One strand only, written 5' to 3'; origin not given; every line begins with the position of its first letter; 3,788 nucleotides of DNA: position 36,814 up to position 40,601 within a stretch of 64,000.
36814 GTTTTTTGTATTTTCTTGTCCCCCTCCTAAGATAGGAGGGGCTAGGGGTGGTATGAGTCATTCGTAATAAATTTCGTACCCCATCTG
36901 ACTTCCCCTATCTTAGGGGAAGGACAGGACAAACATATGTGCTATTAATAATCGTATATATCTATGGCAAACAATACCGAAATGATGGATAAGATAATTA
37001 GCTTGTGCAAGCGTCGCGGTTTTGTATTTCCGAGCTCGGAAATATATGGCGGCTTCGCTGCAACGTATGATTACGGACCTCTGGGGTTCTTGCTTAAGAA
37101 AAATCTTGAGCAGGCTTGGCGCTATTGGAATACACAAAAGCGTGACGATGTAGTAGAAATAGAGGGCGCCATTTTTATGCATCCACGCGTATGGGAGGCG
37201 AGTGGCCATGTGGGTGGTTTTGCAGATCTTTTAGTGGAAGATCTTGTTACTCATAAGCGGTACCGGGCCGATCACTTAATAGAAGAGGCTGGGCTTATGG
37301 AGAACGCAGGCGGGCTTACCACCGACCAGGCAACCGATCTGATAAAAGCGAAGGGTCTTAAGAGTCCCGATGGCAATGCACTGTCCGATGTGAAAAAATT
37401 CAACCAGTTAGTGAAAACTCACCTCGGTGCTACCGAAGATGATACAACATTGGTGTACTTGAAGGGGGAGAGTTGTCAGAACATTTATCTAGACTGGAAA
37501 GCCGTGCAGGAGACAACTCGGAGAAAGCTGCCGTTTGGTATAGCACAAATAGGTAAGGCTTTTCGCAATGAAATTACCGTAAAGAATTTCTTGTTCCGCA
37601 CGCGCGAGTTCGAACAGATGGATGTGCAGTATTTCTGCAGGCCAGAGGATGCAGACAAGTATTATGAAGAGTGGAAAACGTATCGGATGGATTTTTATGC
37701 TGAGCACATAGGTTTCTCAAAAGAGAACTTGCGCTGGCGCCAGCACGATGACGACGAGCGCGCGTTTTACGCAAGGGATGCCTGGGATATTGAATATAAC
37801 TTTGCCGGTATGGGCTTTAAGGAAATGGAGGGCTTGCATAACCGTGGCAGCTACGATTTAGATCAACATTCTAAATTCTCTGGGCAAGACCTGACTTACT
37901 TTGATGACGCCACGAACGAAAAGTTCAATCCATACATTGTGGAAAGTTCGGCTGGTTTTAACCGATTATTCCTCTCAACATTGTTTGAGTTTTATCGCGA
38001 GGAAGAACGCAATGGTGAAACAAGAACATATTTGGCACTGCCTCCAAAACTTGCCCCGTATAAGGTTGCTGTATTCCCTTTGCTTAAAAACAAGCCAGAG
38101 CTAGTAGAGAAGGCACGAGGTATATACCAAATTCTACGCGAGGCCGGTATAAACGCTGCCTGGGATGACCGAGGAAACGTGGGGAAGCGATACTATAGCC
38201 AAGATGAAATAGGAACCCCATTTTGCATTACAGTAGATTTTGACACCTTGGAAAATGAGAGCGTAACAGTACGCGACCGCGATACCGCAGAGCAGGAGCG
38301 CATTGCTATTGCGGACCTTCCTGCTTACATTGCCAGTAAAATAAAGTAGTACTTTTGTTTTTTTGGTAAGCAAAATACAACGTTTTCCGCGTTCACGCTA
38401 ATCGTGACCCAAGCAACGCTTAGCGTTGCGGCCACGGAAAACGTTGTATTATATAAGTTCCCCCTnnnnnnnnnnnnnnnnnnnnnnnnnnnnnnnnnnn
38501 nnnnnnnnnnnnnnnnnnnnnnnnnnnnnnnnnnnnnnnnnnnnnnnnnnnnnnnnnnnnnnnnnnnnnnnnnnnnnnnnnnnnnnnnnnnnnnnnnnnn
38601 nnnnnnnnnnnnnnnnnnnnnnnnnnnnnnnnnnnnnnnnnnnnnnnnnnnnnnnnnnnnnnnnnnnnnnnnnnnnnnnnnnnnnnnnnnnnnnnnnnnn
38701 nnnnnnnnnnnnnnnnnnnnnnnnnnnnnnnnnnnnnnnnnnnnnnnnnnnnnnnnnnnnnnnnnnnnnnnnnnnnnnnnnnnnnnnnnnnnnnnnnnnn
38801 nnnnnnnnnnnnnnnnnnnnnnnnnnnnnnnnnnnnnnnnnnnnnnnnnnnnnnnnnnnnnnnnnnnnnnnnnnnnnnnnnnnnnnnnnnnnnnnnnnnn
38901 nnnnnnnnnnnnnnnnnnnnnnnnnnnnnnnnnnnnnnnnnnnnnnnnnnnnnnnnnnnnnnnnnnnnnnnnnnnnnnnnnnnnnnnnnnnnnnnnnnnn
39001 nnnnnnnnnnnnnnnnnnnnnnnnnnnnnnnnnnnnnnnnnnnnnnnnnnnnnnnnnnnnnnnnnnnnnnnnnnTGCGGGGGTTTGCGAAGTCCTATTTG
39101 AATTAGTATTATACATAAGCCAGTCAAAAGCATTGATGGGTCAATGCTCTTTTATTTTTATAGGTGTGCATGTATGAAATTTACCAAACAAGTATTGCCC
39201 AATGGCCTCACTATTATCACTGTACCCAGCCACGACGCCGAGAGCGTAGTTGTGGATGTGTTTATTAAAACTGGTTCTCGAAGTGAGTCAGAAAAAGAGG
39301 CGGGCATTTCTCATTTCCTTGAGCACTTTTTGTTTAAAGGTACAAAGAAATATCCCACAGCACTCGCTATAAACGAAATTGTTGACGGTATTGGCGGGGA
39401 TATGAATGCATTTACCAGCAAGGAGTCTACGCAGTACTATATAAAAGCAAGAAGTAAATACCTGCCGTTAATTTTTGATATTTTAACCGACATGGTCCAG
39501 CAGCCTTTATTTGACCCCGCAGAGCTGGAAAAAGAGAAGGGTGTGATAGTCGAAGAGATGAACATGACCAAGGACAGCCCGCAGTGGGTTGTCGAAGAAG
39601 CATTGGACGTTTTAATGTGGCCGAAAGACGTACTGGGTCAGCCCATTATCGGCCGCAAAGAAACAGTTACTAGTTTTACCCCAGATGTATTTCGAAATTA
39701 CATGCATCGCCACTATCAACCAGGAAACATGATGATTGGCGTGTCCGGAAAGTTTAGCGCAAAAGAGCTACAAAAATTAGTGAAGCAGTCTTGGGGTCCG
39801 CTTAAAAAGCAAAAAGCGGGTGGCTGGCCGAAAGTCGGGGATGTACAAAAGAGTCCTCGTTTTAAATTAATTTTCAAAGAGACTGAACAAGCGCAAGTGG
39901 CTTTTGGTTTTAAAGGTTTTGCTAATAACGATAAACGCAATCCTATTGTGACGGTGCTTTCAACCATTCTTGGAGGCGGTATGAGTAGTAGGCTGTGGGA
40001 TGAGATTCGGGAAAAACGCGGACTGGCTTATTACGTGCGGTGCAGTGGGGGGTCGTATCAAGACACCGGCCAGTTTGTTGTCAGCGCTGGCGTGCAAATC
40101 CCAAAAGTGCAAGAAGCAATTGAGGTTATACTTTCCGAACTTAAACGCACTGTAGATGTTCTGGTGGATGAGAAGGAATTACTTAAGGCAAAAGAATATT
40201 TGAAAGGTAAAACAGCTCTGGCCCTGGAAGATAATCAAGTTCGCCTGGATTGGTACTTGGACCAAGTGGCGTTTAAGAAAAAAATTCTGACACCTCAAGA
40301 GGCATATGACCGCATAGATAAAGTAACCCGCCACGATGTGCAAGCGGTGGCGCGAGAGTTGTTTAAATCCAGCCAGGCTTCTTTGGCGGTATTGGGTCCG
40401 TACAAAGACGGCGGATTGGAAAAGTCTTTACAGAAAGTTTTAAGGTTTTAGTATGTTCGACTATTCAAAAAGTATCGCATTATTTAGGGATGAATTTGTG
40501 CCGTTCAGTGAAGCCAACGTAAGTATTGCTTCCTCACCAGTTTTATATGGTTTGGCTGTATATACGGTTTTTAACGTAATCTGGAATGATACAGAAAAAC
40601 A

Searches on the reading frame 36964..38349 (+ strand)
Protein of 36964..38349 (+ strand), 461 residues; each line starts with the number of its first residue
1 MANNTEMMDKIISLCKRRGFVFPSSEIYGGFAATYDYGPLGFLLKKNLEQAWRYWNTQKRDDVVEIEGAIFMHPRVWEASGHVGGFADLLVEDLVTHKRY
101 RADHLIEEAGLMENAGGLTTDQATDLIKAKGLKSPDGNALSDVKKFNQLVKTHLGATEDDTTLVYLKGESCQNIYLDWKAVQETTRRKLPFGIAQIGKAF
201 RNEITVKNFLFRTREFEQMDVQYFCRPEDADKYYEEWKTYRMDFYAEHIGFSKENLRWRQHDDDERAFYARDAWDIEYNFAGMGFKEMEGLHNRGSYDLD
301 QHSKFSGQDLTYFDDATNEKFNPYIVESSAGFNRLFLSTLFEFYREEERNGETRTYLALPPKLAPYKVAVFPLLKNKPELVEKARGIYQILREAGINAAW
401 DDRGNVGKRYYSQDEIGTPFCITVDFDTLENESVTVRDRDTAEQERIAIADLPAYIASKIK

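Call 15: search_protein_families(library=pfam, proteins=[window:36964-38349:+])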
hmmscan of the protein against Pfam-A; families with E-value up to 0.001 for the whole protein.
window:36964-38349:+ (461 aa): 2 families
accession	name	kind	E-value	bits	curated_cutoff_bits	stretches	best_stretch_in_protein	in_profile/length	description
PF03129.25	HGTP_anticodon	-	7.4e-24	84.2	21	1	367-458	1-93/94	Anticodon binding domain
PF00587.30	tRNA-synt_2b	-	3.8e-12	47.1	29.3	1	162-337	9-173/179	tRNA synthetase class II core domain (G, H, P, S and T)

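Call 17: find_homologous_proteins(query=window:36964-38349:+, max_evalue=1e-50)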
Query window:36964-38349:+ (461 aa): 8000 proteins with E <= 1e-50 among 8000 candidates; the best 120 are listed.
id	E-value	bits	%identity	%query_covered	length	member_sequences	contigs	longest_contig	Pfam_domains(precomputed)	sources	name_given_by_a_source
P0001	0.0e+0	1067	99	100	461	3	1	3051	PF03129.26,PF00587.31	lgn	-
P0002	0.0e+0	1037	96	100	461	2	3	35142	PF03129.26,PF00587.31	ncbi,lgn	-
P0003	0.0e+0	1028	95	100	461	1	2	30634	PF03129.26,PF00587.31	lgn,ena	-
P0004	0.0e+0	1012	95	98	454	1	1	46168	PF03129.26,PF00587.31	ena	-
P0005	2.1e-292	988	90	100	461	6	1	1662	PF03129.26,PF00587.31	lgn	-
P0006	2.3e-290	981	90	100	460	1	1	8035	PF03129.26,PF00587.31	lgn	-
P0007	4.2e-269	911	84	100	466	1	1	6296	PF03129.26,PF00587.31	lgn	-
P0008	6.8e-265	897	82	100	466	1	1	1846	PF03129.26,PF00587.31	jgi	jgi:glycyl-tRNA synthetase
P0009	4.6e-264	894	84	98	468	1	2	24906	PF03129.26,PF00587.31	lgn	-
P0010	3.0e-259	878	81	99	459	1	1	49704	PF03129.26,PF00587.31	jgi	jgi:glycyl-tRNA synthetase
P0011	7.1e-258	874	82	98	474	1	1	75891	PF03129.26,PF00587.31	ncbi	-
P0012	1.6e-254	863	80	99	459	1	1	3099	PF03129.26,PF00587.31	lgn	-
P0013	9.2e-253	857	80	98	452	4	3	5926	PF03129.26,PF00587.31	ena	-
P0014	1.2e-252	856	79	99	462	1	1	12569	PF03129.26,PF00587.31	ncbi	-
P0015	2.1e-252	856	78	100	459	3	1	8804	PF03129.26,PF00587.31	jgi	jgi:glycyl-tRNA synthetase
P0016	1.1e-251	853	79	99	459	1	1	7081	PF03129.26,PF00587.31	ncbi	-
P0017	7.6e-247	837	77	99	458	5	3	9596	PF03129.26,PF00587.31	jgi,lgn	jgi:glycyl-tRNA synthetase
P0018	3.3e-245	832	76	100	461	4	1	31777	PF03129.26,PF00587.31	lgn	-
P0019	5.9e-244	828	79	98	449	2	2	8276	PF03129.26,PF00587.31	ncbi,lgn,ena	-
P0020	2.6e-243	826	77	100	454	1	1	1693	PF03129.26,PF00587.31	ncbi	-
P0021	1.3e-240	817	76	99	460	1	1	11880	PF03129.26,PF00587.31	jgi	jgi:glycyl-tRNA synthetase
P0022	3.0e-240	816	75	99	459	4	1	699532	PF03129.26,PF00587.31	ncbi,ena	-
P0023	3.9e-240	815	77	99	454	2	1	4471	PF03129.26,PF00587.31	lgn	-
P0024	7.1e-240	814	76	99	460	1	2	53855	PF03129.26,PF00587.31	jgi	jgi:glycyl-tRNA synthetase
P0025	1.1e-239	814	73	100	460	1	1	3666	PF03129.26,PF00587.31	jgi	jgi:glycyl-tRNA synthetase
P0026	2.6e-239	813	75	99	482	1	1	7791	PF03129.26,PF00587.31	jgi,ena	-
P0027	7.9e-239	811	76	98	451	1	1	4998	PF03129.26,PF00587.31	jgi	jgi:glycyl-tRNA synthetase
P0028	3.1e-238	809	76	99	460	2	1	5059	PF03129.26,PF00587.31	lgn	-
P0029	3.1e-238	809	76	99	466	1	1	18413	PF03129.26,PF00587.31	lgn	-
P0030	3.9e-238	809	75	99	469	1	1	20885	PF03129.26,PF00587.31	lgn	-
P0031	4.2e-238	809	76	99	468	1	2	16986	PF03129.26,PF00587.31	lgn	-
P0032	6.3e-238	808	75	99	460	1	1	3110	PF03129.26,PF00587.31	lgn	-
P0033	1.1e-237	807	74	100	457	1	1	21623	PF03129.26,PF00587.31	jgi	jgi:glycyl-tRNA synthetase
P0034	1.5e-237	807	74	99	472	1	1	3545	PF03129.26,PF00587.31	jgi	jgi:glycyl-tRNA synthetase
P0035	4.1e-237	805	74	100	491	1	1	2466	PF03129.26,PF00587.31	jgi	jgi:glycyl-tRNA synthetase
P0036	1.1e-236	804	74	98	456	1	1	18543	PF03129.26,PF00587.31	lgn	-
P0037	3.1e-236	802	74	100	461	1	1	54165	PF03129.26,PF00587.31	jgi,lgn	-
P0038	1.2e-235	800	74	98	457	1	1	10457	PF03129.26,PF00587.31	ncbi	-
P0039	1.9e-235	800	74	99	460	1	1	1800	PF03129.26,PF00587.31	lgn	-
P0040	2.0e-235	800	73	100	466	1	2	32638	PF03129.26,PF00587.31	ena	-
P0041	2.1e-235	800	74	99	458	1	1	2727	PF03129.26,PF00587.31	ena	-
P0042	7.3e-235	798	73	98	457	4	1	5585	PF03129.26,PF00587.31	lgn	-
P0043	1.1e-234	797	74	98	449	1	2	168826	PF03129.26,PF00587.31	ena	-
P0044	2.7e-234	796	73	100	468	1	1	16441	PF03129.26,PF00587.31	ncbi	-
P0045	7.1e-234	795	74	98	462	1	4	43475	PF03129.26,PF00587.31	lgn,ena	-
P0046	7.3e-234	795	75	99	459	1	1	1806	PF03129.26,PF00587.31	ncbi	-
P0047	1.1e-233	794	73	100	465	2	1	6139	PF03129.26,PF00587.31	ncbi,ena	-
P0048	1.4e-233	794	73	100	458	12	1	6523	PF03129.26,PF00587.31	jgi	jgi:glycyl-tRNA synthetase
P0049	1.9e-233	793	73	98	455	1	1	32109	PF03129.26,PF00587.31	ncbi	-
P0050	3.6e-233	792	74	99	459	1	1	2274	PF03129.26,PF00587.31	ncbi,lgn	-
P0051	4.4e-233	792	74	98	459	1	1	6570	PF03129.26,PF00587.31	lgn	-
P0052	2.2e-232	790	73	98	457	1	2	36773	PF03129.26,PF00587.31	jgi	jgi:glycyl-tRNA synthetase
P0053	2.2e-232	790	74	98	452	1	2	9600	PF03129.26,PF00587.31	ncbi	-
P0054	3.3e-232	789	73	100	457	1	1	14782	PF03129.26,PF00587.31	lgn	-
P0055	4.1e-232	789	73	98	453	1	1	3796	PF03129.26,PF00587.31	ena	-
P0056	4.2e-232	789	77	95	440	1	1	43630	PF03129.26,PF00587.31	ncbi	-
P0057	4.9e-232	789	75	98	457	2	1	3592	PF03129.26,PF00587.31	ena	-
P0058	2.2e-231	786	73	99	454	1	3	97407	PF03129.26,PF00587.31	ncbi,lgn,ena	ncbi:MAG: glycine--tRNA ligase [Patescibacteria group bacterium]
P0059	7.0e-231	785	73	100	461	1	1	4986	PF03129.26,PF00587.31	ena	-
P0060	8.7e-231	784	73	99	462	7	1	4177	PF03129.26,PF00587.31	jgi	jgi:glycyl-tRNA synthetase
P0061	1.2e-230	784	73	98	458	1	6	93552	PF03129.26,PF00587.31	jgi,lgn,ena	jgi:glycyl-tRNA synthetase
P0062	3.3e-230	783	73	98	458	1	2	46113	PF03129.26,PF00587.31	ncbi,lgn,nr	ncbi:MAG TPA: glycine--tRNA ligase [Candidatus Paceibacterota bacterium]|nr:glycine--tRNA ligase [Ca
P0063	4.9e-230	782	74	98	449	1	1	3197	PF03129.26,PF00587.31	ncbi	-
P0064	5.4e-230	782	73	98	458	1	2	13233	PF03129.26,PF00587.31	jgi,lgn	jgi:glycyl-tRNA synthetase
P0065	9.1e-230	781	72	99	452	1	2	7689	PF03129.26,PF00587.31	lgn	-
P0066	9.3e-230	781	71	99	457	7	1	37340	PF03129.26,PF00587.31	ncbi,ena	ncbi:MAG: glycine--tRNA ligase [Minisyncoccia bacterium]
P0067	2.2e-229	780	73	98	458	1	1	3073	PF03129.26,PF00587.31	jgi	jgi:glycyl-tRNA synthetase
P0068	5.0e-229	779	72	98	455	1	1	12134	PF03129.26,PF00587.31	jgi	jgi:glycyl-tRNA synthetase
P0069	1.0e-228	778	72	98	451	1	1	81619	PF03129.26,PF00587.31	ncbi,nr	ncbi:MAG: glycine--tRNA ligase [Patescibacteria group bacterium]|nr:glycine--tRNA ligase [Patescibac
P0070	1.9e-228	777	73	98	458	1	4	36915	PF03129.26,PF00587.31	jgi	jgi:glycyl-tRNA synthetase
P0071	3.2e-227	773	71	98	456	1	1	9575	PF03129.26,PF00587.31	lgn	-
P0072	3.6e-227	773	70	100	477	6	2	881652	PF03129.26,PF00587.31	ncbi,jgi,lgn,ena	-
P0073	6.6e-227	772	70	98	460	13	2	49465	PF03129.26,PF00587.31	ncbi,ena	-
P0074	7.0e-227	772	72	98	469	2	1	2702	PF03129.26,PF00587.31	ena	-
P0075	8.0e-227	771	71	99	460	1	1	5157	PF03129.26,PF00587.31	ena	-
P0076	8.9e-227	771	72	98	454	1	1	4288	PF03129.26,PF00587.31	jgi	jgi:glycyl-tRNA synthetase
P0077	1.0e-225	768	71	98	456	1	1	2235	PF03129.26,PF00587.31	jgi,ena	-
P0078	1.3e-225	767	71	100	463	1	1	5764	PF03129.26,PF00587.31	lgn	-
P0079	1.4e-225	767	71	100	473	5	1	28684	PF03129.26,PF00587.31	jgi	jgi:glycyl-tRNA synthetase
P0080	5.2e-225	765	71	98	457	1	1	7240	PF03129.26,PF00587.31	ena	-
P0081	1.2e-223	761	70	98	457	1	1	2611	PF03129.26,PF00587.31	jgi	jgi:glycyl-tRNA synthetase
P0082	1.5e-223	761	70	98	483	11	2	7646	PF03129.26,PF00587.31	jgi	jgi:glycyl-tRNA synthetase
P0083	1.6e-223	761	70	98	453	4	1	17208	PF03129.26,PF00587.31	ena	-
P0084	3.4e-223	759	71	98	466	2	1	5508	PF03129.26,PF00587.31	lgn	-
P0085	1.5e-221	754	71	97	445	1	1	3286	PF03129.26,PF00587.31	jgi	jgi:glycyl-tRNA synthetase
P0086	2.9e-221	753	69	100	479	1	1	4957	PF03129.26,PF00587.31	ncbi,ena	-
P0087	2.7e-220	750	69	98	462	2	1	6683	PF03129.26,PF00587.31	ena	-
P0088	8.6e-220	748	69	100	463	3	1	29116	PF03129.26,PF00587.31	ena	-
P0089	8.8e-220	748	70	98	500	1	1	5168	PF03129.26,PF00587.31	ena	-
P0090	1.2e-219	748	71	95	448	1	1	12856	PF03129.26,PF00587.31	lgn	-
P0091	4.5e-219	746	69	98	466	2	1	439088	PF03129.26,PF00587.31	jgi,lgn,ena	-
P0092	6.3e-219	745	67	100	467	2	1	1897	PF03129.26,PF00587.31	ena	-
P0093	6.9e-219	745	68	99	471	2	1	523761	PF03129.26,PF00587.31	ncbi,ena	-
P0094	7.3e-218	742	68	100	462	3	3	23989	PF03129.26,PF00587.31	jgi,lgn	jgi:glycyl-tRNA synthetase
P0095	9.0e-218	742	68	100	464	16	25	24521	PF03129.26,PF00587.31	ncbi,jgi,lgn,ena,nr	ncbi:MAG: glycyl-tRNA synthetase, glycyl-tRNA synthetase [Parcubacteria group bacterium GW2011_GWC1_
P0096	2.1e-216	737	67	99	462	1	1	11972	PF03129.26,PF00587.31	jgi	jgi:glycyl-tRNA synthetase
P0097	1.6e-215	734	68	98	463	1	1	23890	PF03129.26,PF00587.31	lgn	-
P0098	1.0e-214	731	68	98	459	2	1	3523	PF03129.26,PF00587.31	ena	-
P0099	1.2e-213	728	67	99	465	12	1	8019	PF03129.26,PF00587.31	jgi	jgi:glycyl-tRNA synthetase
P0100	3.6e-213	726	67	99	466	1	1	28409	PF03129.26,PF00587.31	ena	-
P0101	6.7e-213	725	68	99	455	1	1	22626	PF03129.26,PF00587.31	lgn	-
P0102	4.5e-212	723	69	97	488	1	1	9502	PF03129.26,PF00587.31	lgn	-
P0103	8.7e-212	722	67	98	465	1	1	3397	PF03129.26,PF00587.31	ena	-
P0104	4.0e-211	720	67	97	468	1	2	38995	PF03129.26,PF00587.31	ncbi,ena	-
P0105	6.7e-211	719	67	97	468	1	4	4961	PF03129.26,PF00587.31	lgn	-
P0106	7.8e-211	719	74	90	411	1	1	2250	PF03129.26,PF00587.31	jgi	jgi:glycyl-tRNA synthetase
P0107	9.3e-211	718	67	99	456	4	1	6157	PF03129.26,PF00587.31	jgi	jgi:glycyl-tRNA synthetase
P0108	9.8e-211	718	68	98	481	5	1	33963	PF03129.26,PF00587.31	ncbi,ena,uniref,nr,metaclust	ncbi:MAG: Glycine-tRNA ligase [Candidatus Uhrbacteria bacterium GW2011_GWD2_52_7]|uniref:Glycine-tRN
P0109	5.9e-210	716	66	99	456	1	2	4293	PF03129.26,PF00587.31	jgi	jgi:glycyl-tRNA synthetase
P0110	1.9e-209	714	65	98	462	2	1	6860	PF03129.26,PF00587.31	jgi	jgi:glycyl-tRNA synthetase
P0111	4.8e-209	713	68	97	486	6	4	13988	PF03129.26,PF00587.31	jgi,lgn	jgi:glycyl-tRNA synthetase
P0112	2.5e-208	710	68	97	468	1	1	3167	PF03129.26,PF00587.31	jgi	jgi:glycyl-tRNA synthetase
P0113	2.7e-208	710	68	98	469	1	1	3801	PF03129.26,PF00587.31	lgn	-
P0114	2.8e-208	710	66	98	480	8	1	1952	PF03129.26,PF00587.31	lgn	-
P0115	4.2e-208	710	66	98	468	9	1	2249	PF03129.26,PF00587.31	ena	-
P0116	2.3e-207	707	66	98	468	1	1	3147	PF03129.26,PF00587.31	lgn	-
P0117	3.2e-206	703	67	97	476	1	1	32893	PF03129.26,PF00587.31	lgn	-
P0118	3.8e-206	703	66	97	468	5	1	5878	PF03129.26,PF00587.31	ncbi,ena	-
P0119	7.3e-206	702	67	98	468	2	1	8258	PF03129.26,PF00587.31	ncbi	ncbi:MAG: glycine--tRNA ligase [Patescibacteria group bacterium]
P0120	1.3e-205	701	67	98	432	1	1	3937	PF03129.26,PF00587.31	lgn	-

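Call 18: find_encoding_contigs(protein=P0002, flank=4000, max_places=2)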
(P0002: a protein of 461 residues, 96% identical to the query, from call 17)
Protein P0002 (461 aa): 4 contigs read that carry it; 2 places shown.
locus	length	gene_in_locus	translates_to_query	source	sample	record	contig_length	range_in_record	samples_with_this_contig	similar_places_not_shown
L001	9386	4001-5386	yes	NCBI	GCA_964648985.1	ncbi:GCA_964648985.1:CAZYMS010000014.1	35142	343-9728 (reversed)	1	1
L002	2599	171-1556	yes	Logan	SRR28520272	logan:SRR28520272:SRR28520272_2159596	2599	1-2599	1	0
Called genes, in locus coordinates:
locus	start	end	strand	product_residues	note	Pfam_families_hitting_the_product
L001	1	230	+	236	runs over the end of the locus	-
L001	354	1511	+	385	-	PF01702:TGT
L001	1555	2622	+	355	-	-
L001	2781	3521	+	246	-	-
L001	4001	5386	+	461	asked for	PF00587:tRNA-synt_2b, PF03129:HGTP_anticodon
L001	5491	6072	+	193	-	-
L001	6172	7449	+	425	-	PF00675:Peptidase_M16, PF05193:Peptidase_M16_C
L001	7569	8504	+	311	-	PF01063:Aminotran_4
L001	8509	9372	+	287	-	PF01261:AP_endonuc_2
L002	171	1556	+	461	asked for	PF00587:tRNA-synt_2b, PF03129:HGTP_anticodon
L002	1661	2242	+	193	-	-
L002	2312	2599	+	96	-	?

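Call 19: find_encoding_contigs(protein=P0003, flank=4000, max_places=2)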
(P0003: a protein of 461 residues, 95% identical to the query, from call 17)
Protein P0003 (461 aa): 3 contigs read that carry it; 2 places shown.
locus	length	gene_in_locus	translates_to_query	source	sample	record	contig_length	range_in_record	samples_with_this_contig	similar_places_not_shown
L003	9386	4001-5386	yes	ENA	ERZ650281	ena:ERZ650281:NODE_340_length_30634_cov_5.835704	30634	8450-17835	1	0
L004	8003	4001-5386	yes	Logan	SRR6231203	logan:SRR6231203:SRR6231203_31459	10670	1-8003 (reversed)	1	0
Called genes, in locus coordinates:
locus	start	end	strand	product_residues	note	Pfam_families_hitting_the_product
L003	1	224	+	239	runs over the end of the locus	-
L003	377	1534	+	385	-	PF01702:TGT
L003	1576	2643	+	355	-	-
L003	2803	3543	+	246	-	-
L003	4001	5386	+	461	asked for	PF00587:tRNA-synt_2b, PF03129:HGTP_anticodon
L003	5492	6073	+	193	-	PF01928:CYTH (faint)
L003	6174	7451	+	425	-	PF00675:Peptidase_M16, PF05193:Peptidase_M16_C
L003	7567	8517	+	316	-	PF01063:Aminotran_4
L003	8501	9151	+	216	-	-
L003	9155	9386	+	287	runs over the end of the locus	PF01261:AP_endonuc_2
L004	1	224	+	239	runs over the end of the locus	-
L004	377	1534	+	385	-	PF01702:TGT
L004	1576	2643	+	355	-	-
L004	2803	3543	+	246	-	-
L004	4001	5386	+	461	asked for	PF00587:tRNA-synt_2b, PF03129:HGTP_anticodon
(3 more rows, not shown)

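Call 20: find_encoding_contigs(protein=P0004, flank=4000, max_places=2)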
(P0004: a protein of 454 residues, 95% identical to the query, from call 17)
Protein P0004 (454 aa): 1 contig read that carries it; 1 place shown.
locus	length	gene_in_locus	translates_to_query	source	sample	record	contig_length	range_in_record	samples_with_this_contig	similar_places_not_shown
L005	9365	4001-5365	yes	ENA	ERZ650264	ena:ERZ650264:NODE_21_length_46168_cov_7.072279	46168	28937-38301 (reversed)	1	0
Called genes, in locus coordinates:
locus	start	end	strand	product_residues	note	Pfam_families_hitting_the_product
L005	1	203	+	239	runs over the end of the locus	-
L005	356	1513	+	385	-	PF01702:TGT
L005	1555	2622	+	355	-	-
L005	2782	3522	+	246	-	-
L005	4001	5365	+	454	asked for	PF00587:tRNA-synt_2b, PF03129:HGTP_anticodon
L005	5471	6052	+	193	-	PF01928:CYTH (faint)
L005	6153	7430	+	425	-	PF00675:Peptidase_M16, PF05193:Peptidase_M16_C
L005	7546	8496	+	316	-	PF01063:Aminotran_4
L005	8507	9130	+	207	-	-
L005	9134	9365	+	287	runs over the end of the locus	PF01261:AP_endonuc_2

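Call 22: find_encoding_contigs(protein=P0001, flank=4000, max_places=2)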
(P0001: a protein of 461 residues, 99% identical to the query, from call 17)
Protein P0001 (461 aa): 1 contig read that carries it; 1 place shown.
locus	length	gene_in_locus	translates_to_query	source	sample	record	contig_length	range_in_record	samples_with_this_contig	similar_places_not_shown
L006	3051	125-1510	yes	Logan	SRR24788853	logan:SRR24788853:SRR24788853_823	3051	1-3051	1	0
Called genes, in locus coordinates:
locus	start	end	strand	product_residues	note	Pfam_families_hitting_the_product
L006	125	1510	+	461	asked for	PF00587:tRNA-synt_2b, PF03129:HGTP_anticodon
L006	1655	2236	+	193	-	-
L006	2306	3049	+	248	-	?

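Call 23: find_encoding_contigs(protein=P0006, flank=4000, max_places=2)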
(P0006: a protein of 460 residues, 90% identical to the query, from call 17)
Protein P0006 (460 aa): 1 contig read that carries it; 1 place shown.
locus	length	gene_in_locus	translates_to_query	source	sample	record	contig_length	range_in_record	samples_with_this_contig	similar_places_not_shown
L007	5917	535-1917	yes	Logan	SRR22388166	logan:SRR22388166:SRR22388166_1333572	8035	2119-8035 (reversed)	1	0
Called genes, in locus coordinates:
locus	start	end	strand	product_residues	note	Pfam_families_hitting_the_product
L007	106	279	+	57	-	-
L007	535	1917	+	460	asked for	PF00587:tRNA-synt_2b, PF03129:HGTP_anticodon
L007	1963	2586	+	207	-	-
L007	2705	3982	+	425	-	PF00675:Peptidase_M16, PF05193:Peptidase_M16_C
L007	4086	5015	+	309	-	PF01063:Aminotran_4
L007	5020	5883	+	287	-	PF01261:AP_endonuc_2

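Call 24: find_encoding_contigs(protein=P0009, flank=4000, max_places=2)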
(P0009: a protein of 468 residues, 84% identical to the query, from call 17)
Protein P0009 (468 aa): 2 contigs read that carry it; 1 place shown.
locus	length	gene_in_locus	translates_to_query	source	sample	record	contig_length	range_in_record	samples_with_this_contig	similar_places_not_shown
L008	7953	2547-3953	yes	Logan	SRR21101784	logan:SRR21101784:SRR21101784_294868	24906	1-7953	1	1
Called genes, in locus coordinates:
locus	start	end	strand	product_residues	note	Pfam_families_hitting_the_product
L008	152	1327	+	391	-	PF01702:TGT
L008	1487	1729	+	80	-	-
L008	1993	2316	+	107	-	PF01541:GIY-YIG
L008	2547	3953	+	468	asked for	PF00587:tRNA-synt_2b, PF03129:HGTP_anticodon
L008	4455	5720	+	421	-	PF00675:Peptidase_M16, PF05193:Peptidase_M16_C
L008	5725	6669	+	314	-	PF01063:Aminotran_4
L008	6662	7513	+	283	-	PF01261:AP_endonuc_2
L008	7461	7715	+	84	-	-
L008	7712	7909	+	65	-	-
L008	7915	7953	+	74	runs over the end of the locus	-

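Call 38: search_protein_families(library=pfam, proteins=[L008:1993-2316:+], max_evalue=0.01)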
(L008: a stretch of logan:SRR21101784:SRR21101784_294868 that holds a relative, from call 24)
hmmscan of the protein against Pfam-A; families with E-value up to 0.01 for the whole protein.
L008:1993-2316:+ (107 aa): 2 families
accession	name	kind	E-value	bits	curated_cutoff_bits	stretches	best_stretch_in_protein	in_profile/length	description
PF01541.30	GIY-YIG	-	2.1e-15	57.2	22.6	1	18-89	2-76/78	GIY-YIG catalytic domain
PF10544.15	T5orf172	-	0.00036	21.4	20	1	19-92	2-86/101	T5orf172 domain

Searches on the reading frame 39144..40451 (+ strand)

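Call 56: search_protein_families(library=pfam, proteins=[window:39144-40451:+], max_evalue=0.00001)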
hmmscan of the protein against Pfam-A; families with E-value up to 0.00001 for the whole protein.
window:39144-40451:+ (435 aa): 2 families
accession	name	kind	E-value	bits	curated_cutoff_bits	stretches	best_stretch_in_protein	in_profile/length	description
PF00675.25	Peptidase_M16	-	2.2e-39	135.2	22.3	1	25-170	3-147/149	Insulinase (Peptidase family M16)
PF05193.26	Peptidase_M16_C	-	8.8e-38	130.4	23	1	177-352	1-180/181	Peptidase M16 inactive domain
